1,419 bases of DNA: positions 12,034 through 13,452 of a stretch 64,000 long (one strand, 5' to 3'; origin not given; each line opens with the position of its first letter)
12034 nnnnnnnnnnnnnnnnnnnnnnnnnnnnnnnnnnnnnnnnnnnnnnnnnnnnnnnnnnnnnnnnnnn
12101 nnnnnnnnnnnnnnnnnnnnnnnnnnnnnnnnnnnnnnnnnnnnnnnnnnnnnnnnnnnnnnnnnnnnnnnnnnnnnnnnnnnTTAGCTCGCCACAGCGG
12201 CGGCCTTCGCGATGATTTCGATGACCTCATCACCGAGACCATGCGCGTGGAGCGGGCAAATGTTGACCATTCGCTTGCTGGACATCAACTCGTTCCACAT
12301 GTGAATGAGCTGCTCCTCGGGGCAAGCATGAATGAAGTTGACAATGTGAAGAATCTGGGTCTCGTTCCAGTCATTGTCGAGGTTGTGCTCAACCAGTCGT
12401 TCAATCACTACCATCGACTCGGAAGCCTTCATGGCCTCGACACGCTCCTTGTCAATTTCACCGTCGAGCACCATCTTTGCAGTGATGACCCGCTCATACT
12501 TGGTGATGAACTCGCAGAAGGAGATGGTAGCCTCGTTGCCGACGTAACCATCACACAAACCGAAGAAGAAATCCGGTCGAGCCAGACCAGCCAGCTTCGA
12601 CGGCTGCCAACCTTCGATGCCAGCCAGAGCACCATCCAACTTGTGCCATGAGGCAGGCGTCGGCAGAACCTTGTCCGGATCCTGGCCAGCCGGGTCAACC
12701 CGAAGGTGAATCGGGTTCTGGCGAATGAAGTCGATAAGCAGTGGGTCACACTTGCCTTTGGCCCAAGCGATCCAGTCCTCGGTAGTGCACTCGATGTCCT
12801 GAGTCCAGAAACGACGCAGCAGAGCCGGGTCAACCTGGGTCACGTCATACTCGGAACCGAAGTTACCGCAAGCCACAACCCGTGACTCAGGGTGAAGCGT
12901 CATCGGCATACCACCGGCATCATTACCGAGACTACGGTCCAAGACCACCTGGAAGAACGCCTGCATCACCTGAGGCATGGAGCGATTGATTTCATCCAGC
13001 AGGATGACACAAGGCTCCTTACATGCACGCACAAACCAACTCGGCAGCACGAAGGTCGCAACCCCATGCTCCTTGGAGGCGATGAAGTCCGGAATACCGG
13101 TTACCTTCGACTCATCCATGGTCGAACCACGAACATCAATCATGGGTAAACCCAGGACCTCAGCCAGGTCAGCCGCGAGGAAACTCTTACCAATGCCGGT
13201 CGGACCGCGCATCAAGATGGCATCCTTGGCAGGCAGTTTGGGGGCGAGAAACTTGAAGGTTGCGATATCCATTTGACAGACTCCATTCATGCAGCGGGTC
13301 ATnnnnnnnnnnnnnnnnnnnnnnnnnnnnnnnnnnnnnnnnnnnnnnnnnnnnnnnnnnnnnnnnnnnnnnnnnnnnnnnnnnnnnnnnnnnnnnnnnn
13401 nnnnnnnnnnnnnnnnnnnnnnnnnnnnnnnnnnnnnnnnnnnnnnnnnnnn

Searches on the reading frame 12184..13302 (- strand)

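Call 10: search_protein_families(library=pfam, proteins=[window:12184-13302:-], max_evalue=0.01)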
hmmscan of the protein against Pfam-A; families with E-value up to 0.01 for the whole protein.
window:12184-13302:- (372 aa): 4 families
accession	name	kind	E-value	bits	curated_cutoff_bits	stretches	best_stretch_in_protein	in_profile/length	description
PF07728.20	AAA_5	-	5.6e-15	56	22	1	29-165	2-139/139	AAA domain (dynein-related subfamily)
PF00004.35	AAA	-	6.3e-08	33.6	21.2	1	29-165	1-123/131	ATPase family associated with various cellular activities (AAA)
PF07724.20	AAA_2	-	3.9e-06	27.4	27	1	28-152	5-129/166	AAA domain (Cdc48 subfamily)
PF07726.17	AAA_3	-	0.0025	18.1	27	1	29-147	2-111/131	ATPase family associated with various cellular activities (AAA)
